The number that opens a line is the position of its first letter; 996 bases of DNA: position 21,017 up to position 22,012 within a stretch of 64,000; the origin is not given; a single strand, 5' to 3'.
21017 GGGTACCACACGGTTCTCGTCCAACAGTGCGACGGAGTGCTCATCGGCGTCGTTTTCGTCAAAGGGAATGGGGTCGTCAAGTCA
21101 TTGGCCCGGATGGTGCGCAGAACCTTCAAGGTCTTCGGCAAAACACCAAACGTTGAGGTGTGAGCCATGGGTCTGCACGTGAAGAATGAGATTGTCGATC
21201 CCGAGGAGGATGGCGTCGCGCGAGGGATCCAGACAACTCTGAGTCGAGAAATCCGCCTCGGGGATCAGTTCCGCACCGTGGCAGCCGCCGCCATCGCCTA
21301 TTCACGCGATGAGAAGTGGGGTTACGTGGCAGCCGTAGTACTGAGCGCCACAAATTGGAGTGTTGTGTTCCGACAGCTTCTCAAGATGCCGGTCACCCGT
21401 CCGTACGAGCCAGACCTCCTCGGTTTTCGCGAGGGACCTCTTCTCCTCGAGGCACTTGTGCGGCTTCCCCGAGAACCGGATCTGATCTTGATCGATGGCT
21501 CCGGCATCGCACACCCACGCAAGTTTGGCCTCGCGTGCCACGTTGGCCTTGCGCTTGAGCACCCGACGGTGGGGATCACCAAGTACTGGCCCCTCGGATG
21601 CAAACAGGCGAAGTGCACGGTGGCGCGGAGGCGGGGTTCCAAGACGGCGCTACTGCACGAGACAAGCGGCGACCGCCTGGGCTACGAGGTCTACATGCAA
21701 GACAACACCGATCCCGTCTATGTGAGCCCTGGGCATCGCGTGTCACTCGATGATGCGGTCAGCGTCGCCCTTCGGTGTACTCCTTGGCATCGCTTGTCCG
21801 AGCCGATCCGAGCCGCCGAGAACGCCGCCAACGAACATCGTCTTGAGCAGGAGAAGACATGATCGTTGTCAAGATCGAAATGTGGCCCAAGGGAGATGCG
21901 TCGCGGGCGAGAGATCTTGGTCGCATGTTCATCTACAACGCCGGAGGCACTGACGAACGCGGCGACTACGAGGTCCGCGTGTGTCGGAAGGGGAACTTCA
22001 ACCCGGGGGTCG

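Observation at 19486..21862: Nucleic-acid damage-reversal pair AlkB and endonuclease V carried together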

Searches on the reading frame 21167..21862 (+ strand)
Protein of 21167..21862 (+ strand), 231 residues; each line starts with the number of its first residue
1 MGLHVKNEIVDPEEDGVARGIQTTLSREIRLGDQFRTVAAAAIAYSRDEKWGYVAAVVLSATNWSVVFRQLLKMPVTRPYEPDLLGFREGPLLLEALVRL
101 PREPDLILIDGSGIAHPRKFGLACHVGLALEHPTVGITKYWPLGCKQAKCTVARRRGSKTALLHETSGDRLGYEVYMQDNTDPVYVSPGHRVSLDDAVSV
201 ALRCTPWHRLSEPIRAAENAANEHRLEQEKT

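Call 3: search_protein_families(library=pfam, proteins=[window:21167-21862:+], max_evalue=0.01)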
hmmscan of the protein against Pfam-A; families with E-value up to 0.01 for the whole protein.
window:21167-21862:+ (231 aa): 1 family
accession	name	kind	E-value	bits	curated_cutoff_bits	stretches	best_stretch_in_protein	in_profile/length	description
PF04493.20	Endonuclease_5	-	1.8e-51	175.1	23.4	1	27-218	9-197/198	Endonuclease V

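Call 4: search_protein_families(library=phrogs, proteins=[window:21167-21862:+], max_evalue=0.01)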
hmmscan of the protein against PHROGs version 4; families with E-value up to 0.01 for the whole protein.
window:21167-21862:+ (231 aa): 0 families

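Call 6: search_solved_structures(query=window:21167-21862:+, show_alignments=2)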
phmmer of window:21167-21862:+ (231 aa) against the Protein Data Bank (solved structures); distinct sequences matched with E-value up to 0.001: 18.
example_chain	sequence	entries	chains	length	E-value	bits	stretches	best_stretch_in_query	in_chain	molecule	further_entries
3goc_A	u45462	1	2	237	7.7e-30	107.2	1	38-221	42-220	Endonuclease V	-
4xpu_A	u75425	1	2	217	7.5e-29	104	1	24-224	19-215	Endonuclease V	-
2w36_A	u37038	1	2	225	1.6e-26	96.4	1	20-218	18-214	ENDONUCLEASE V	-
2w35_A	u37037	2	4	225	8.9e-26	94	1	21-218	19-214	Endonuclease V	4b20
3hd0_A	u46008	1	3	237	1.1e-25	93.7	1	21-218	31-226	Endonuclease V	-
6ozg_A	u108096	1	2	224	2.3e-25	92.6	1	21-218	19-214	Endonuclease V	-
6ozf_A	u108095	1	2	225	4.5e-25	91.7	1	21-218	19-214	Endonuclease V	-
5aoy_A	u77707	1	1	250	1.4e-24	90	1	38-224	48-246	ENDONUCLEASE V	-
4nsp_A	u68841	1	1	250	2e-24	89.5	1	52-225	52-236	Endonuclease V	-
6ozp_A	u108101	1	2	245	4e-24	88.5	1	53-224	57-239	Endonuclease V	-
6ozk_A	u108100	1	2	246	4.1e-24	88.5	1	53-224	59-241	Endonuclease V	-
6ozs_A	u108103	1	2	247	4.1e-24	88.5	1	53-224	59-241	Endonuclease V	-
6ozj_A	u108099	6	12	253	4.4e-24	88.4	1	53-224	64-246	Endonuclease V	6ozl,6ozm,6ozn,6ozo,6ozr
6ozq_A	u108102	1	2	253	1.4e-23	86.8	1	53-224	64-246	Endonuclease V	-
6oze_A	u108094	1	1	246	3.4e-23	85.5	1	52-224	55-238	Endonuclease V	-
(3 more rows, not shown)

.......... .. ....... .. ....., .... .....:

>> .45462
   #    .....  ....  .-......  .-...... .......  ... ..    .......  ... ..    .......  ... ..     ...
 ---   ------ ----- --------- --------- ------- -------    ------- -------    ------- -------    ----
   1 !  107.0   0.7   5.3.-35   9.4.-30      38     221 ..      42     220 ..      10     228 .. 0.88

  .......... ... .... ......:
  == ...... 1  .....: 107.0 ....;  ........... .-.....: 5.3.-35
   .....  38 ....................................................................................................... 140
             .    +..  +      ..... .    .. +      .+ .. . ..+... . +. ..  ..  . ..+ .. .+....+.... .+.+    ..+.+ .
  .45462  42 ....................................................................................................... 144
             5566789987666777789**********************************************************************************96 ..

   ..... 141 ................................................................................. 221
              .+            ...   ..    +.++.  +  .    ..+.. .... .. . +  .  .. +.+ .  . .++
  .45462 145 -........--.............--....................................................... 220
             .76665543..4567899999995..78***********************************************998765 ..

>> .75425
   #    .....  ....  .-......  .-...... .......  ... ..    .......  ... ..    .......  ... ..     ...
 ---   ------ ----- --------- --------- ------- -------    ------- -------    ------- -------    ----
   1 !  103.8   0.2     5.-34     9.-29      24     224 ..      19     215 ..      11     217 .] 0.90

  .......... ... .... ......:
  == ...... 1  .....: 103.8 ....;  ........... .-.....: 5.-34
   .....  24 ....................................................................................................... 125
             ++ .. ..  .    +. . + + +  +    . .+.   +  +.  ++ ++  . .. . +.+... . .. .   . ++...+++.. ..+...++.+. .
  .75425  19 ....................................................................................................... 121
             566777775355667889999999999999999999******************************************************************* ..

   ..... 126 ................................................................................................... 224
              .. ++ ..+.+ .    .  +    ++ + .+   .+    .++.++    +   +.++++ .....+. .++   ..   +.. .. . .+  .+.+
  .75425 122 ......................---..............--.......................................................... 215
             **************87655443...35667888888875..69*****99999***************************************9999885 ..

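Call 8: find_homologous_proteins(query=window:21167-21862:+, max_evalue=0.00001)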
Query window:21167-21862:+ (231 aa): 434 proteins with E <= 0.00001 among 1757 candidates; the best 120 are listed.
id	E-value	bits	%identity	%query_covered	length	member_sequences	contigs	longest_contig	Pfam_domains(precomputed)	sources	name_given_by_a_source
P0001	8.4e-153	524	100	100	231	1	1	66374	PF04493.21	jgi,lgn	jgi:deoxyribonuclease V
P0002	3.4e-111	388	74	100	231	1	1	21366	PF04493.21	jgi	jgi:deoxyribonuclease V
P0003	3.7e-104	365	70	97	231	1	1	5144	PF04493.21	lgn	-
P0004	5.9e-102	358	67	96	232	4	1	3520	PF04493.21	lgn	-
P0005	2.2e-95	336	63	100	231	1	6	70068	PF04493.21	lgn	-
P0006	1.6e-94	334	62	98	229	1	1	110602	PF04493.21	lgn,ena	-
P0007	3.5e-93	329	64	97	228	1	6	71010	PF04493.21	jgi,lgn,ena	-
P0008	4.2e-91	323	61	97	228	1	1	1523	PF04493.21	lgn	-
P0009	2.8e-89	317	60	98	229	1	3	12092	PF04493.21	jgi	jgi:deoxyribonuclease V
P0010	5.5e-89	316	61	98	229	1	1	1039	PF04493.21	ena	-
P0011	3.1e-88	313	60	98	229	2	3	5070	PF04493.21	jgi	-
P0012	7.0e-88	312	61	99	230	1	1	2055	PF04493.21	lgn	-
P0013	1.0e-87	311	60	98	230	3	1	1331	PF04493.21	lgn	-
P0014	1.9e-87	311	57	99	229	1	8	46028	PF04493.21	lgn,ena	-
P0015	2.6e-87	310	59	98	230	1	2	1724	PF04493.21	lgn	-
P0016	1.6e-86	308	59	99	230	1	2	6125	PF04493.21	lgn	-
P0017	3.5e-86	306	58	98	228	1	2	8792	PF04493.21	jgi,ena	jgi:deoxyribonuclease V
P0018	4.0e-86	306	60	97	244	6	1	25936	PF04493.21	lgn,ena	-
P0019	1.2e-85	305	61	97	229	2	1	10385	PF04493.21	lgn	-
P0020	1.5e-85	304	59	99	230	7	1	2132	PF04493.21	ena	-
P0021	2.8e-85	303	57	97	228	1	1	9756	PF04493.21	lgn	-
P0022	5.0e-85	303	59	98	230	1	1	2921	PF04493.21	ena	-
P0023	3.8e-83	296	57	96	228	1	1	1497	PF04493.21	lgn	-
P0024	3.8e-83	296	59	99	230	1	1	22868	PF04493.21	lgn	-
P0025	1.2e-82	295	58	98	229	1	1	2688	PF04493.21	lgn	-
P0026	3.5e-81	290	58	97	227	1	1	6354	PF04493.21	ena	-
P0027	1.5e-79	285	57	96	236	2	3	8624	PF04493.21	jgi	-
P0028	1.7e-79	285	57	97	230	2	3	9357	PF04493.21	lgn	-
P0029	1.9e-79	284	57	98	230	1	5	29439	PF04493.21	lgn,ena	-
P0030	9.6e-79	282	57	98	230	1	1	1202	PF04493.21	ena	-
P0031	4.1e-78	280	56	98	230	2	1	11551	PF04493.21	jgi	-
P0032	7.4e-78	279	55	98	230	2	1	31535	PF04493.21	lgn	-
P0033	5.8e-77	276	55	99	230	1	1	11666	PF04493.21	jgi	jgi:deoxyribonuclease V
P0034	8.0e-76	273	53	99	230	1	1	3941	PF04493.21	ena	-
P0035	6.9e-75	269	53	98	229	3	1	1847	PF04493.21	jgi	-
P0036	1.2e-74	269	53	99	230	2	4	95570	PF04493.21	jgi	-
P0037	1.2e-71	259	53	98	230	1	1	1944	PF04493.21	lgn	-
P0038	3.2e-68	248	52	95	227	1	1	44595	PF04493.21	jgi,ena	-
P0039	1.9e-67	245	51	96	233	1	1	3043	PF04493.21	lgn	-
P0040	1.1e-63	233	57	81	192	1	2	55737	PF04493.21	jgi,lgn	jgi:deoxyribonuclease V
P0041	7.2e-62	227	48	100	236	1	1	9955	PF04493.21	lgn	-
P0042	1.3e-58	216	48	100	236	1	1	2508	PF04493.21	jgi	jgi:deoxyribonuclease V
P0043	1.4e-58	216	64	62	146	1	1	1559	PF04493.21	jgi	jgi:deoxyribonuclease V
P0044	2.4e-58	215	47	98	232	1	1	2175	PF04493.21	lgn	-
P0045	5.7e-56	208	45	99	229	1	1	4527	PF04493.21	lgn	-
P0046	1.7e-55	206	46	96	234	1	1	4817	PF04493.21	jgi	jgi:deoxyribonuclease V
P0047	2.7e-39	153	44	89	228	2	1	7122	PF04493.21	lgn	-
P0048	4.4e-38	149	43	93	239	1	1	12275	PF04493.21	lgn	-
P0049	1.4e-37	147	43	84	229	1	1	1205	PF04493.21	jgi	jgi:deoxyribonuclease V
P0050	1.8e-37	147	40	94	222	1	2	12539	PF04493.21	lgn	-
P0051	2.4e-37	147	43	86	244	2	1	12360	PF04493.21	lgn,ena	-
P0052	4.7e-36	142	43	90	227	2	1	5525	PF04493.21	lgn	-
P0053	2.2e-35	140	42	88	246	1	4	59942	PF04493.21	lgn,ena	-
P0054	2.4e-35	140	39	96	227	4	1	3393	PF04493.21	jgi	-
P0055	2.8e-35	140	40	89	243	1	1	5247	PF04493.21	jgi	jgi:deoxyribonuclease V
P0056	3.6e-35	139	41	94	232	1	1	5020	PF04493.21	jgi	-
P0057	4.3e-35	139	41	97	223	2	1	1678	PF04493.21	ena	-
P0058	4.6e-35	139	40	89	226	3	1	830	PF04493.21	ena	-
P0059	4.7e-35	139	40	83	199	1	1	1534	PF04493.21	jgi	jgi:deoxyribonuclease V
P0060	6.2e-35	139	41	82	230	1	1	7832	PF04493.21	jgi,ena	-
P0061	6.5e-35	139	38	96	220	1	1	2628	PF04493.21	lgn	-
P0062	2.1e-34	137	38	89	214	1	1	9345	PF04493.21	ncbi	-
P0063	2.3e-34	137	41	85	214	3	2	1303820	PF04493.21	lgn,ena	-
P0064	2.6e-34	137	40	85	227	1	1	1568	PF04493.21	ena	-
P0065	2.7e-34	137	42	85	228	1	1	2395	PF04493.21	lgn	-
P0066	2.8e-34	137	39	91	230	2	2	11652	PF04493.21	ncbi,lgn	-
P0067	2.9e-34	137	39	92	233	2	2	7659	PF04493.21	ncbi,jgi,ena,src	-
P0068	4.9e-34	136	40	97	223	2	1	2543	PF04493.21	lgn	-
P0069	5.3e-34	136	43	85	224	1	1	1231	PF04493.21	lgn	-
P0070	6.6e-34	135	43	83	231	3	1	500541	PF04493.21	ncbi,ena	-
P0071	7.9e-34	135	40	89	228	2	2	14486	PF04493.21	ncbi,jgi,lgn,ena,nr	ncbi:MAG: deoxyribonuclease V [Nitrospinae bacterium CG11_big_fil_rev_8_21_14_0_20_56_8]|nr:MAG: deo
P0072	1.7e-33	134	41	89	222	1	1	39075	PF04493.21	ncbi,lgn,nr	ncbi:MAG: deoxyribonuclease V [Chloroflexi bacterium]|nr:deoxyribonuclease V [Chloroflexota bacteriu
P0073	2.2e-33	134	39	90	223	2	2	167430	PF04493.21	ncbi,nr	ncbi:MAG: deoxyribonuclease V [Hyphomicrobiales bacterium]|nr:deoxyribonuclease V [Hyphomicrobiales 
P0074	2.4e-33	134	39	87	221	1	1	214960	PF04493.21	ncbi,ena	-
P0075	3.5e-33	133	40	92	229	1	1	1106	PF04493.21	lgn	-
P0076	3.7e-33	133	41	81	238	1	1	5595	PF04493.21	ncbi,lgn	ncbi:MAG: deoxyribonuclease V [Dehalococcoidia bacterium]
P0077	4.5e-33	133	51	52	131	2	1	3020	PF04493.21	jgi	jgi:deoxyribonuclease V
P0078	4.8e-33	133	40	90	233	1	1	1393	PF04493.21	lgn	-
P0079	4.9e-33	133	43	79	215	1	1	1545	PF04493.21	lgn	-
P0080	5.1e-33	132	41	86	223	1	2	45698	PF04493.21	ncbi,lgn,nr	ncbi:MAG: deoxyribonuclease V [Oscillatoria sp. PMC 1068.18]|nr:deoxyribonuclease V [Oscillatoria sp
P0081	5.8e-33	132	49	64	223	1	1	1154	PF04493.21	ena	-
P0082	7.6e-33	132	39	94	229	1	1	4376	PF04493.21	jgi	jgi:deoxyribonuclease V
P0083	7.6e-33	132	43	89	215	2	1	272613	PF04493.21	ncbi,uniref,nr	ncbi:deoxyribonuclease V [Thermoactinospora rubra]|uniref:deoxyribonuclease V n=1 Tax=Thermoactinosp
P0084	9.5e-33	132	41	93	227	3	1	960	PF04493.21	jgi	-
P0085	1.1e-32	131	43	87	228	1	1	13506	PF04493.21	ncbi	ncbi:MAG: deoxyribonuclease V [Sandaracinaceae bacterium]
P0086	1.6e-32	131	38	94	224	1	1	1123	PF04493.21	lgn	-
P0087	1.8e-32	131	38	91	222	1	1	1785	PF04493.21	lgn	-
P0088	2.3e-32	130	40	83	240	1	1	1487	PF04493.21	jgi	-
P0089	2.7e-32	130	42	80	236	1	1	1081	PF04493.21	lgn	-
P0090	3.2e-32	130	37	87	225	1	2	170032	PF04493.21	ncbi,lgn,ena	-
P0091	3.3e-32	130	39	89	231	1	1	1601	PF04493.21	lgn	-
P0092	3.6e-32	130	41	86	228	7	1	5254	PF04493.21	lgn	-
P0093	5.4e-32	129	43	84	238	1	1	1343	PF04493.21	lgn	-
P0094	6.5e-32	129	39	89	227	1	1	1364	PF04493.21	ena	-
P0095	8.8e-32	128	39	91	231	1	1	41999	PF04493.21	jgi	-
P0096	8.8e-32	128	41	84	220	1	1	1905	PF04493.21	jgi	-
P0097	1.1e-31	128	41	78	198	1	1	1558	PF04493.21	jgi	jgi:deoxyribonuclease V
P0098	1.5e-31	128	39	92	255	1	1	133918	PF04493.21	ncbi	-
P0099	1.5e-31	128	38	94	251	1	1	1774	PF04493.21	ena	-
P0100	1.7e-31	127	42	82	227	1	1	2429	PF04493.21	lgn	-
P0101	2.4e-31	127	42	81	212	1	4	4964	PF04493.21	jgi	jgi:deoxyribonuclease V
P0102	2.8e-31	127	42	82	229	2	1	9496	PF04493.21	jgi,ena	-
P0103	3.1e-31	127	37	92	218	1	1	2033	PF04493.21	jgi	jgi:deoxyribonuclease V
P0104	4.0e-31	126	40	82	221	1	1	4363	PF04493.21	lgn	-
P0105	4.2e-31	126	39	89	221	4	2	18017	PF04493.21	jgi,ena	jgi:deoxyribonuclease V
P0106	4.2e-31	126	36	94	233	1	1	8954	PF04493.21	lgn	-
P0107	6.9e-31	125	39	87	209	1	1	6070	PF04493.21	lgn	-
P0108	7.5e-31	125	40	84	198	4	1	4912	PF04493.21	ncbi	-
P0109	8.1e-31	125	39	85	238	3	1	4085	PF04493.21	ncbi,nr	ncbi:MAG: endonuclease V [Leptospiraceae bacterium]|nr:endonuclease V [Leptospiraceae bacterium]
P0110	8.2e-31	125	39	82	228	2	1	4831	PF04493.21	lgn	-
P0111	9.5e-31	125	38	92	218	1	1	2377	PF04493.21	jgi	jgi:deoxyribonuclease V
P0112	1.1e-30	125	39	93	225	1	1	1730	PF04493.21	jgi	jgi:deoxyribonuclease V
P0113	1.3e-30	125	42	81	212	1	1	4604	PF04493.21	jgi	jgi:deoxyribonuclease V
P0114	1.3e-30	125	39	90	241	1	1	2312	PF04493.21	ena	-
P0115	1.3e-30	125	37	93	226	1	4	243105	PF04493.21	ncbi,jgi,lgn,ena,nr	ncbi:MAG TPA: deoxyribonuclease V [bacterium]|nr:deoxyribonuclease V [bacterium]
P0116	1.5e-30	124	39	92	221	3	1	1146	PF04493.21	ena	-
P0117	1.5e-30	124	42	89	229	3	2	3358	PF04493.21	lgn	-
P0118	1.5e-30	124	35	92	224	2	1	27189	PF04493.21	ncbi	-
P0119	2.4e-30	124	42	81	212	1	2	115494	PF04493.21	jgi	jgi:deoxyribonuclease V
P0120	2.5e-30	124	40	87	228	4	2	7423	PF04493.21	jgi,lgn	jgi:deoxyribonuclease V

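Call 11: find_encoding_contigs(protein=P0001, flank=10000, max_places=3)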
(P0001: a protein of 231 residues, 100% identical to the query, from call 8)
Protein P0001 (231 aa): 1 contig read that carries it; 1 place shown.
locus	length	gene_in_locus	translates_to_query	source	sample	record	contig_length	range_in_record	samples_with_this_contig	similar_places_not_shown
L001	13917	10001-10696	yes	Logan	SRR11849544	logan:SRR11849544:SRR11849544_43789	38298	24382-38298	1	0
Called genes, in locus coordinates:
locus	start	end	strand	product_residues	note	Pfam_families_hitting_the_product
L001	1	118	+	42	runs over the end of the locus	-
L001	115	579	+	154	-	-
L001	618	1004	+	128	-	PF07411:DUF1508 (weak)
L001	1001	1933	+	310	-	PF00498:FHA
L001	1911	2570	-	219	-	PF04545:Sigma70_r4 (weak), PF08281:Sigma70_r4_2, PF13384:HTH_23 (faint), PF13542:HTH_Tnp_ISL3 (faint), PF09048:Cro (faint), PF13518:HTH_28 (faint), PF13412:HTH_24 (faint)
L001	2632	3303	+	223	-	-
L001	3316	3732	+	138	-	-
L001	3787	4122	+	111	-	-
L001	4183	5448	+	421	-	-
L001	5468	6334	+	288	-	PF04446:Thg1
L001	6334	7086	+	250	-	PF00149:Metallophos, PF12850:Metallophos_2 (weak)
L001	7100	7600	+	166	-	PF02464:CinA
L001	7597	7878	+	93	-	-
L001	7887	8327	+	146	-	PF00293:NUDIX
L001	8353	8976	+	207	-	PF13532:2OG-FeII_Oxy_2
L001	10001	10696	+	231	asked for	PF04493:Endonuclease_5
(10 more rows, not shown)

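Call 12: find_encoding_contigs(protein=P0006, flank=10000, max_places=2)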
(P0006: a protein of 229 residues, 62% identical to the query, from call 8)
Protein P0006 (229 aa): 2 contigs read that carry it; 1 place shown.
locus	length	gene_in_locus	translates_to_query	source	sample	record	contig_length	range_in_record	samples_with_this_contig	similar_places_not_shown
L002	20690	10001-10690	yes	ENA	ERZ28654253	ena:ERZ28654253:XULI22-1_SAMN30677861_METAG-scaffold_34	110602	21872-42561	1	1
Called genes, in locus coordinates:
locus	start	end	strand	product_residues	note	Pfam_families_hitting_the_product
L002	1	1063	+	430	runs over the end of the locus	-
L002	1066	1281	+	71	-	-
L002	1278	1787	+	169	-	-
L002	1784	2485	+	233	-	PF00149:Metallophos, PF12850:Metallophos_2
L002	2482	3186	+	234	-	PF00149:Metallophos, PF12850:Metallophos_2 (faint)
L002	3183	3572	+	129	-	-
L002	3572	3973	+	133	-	-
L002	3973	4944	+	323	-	PF28363:DUF8385 (weak)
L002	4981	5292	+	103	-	PF26761:Acb5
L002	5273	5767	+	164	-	PF02464:CinA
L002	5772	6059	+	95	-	-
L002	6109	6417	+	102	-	-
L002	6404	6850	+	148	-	PF00293:NUDIX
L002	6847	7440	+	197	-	PF01121:CoaE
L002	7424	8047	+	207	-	PF13532:2OG-FeII_Oxy_2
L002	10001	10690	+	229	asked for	PF04493:Endonuclease_5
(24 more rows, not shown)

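Call 13: find_encoding_contigs(protein=P0007, flank=10000, max_places=2)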
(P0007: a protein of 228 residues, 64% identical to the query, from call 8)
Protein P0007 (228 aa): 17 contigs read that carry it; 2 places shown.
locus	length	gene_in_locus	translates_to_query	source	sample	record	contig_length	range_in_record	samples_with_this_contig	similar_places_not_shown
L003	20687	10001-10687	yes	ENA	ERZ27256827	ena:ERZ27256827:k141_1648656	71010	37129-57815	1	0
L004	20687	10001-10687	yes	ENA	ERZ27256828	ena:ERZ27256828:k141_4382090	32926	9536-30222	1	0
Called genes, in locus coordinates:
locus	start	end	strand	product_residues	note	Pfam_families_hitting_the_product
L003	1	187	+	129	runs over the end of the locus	PF07411:DUF1508 (faint)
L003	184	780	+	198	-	-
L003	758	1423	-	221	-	PF04545:Sigma70_r4 (weak), PF08281:Sigma70_r4_2, PF13384:HTH_23 (faint), PF13542:HTH_Tnp_ISL3 (faint), PF00126:HTH_1 (faint), PF09048:Cro (faint), PF13518:HTH_28 (faint), PF13404:HTH_AsnC-type (faint), +1 more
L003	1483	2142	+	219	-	-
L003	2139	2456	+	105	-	-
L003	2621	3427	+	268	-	PF04446:Thg1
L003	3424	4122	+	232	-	PF00149:Metallophos, PF12850:Metallophos_2 (weak)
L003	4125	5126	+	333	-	-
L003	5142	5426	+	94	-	PF26761:Acb5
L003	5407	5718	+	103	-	-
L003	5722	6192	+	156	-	PF02464:CinA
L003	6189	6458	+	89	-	-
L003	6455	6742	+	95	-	PF07963:N_methyl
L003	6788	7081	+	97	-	-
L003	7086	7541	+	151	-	PF00293:NUDIX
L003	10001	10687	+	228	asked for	PF04493:Endonuclease_5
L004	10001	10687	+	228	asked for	PF04493:Endonuclease_5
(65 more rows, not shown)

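Call 14: find_encoding_contigs(protein=P0036, flank=10000, max_places=2)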
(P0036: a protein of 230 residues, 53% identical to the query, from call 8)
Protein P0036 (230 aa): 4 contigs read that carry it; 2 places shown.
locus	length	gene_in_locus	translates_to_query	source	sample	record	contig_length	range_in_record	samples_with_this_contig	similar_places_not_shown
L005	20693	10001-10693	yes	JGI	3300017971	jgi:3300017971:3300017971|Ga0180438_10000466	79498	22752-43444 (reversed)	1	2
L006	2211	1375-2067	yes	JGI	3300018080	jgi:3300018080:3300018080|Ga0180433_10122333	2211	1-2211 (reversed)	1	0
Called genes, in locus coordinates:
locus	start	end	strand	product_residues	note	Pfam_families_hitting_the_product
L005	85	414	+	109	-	-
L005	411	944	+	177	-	-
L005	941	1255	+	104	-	-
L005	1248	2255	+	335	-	PF04446:Thg1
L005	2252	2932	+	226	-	PF00149:Metallophos, PF12850:Metallophos_2 (weak)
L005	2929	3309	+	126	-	-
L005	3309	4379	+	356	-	-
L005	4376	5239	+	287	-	PF00583:Acetyltransf_1 (faint), PF13508:Acetyltransf_7 (weak)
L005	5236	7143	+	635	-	PF04127:DFP, PF00596:Aldolase_II, PF14815:NUDIX_4 (faint), PF00293:NUDIX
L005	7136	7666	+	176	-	PF08719:NADAR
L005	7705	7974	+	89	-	-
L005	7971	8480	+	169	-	PF00293:NUDIX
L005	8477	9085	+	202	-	PF13532:2OG-FeII_Oxy_2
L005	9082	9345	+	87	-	-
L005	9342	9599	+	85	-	-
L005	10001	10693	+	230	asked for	PF04493:Endonuclease_5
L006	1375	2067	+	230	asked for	PF04493:Endonuclease_5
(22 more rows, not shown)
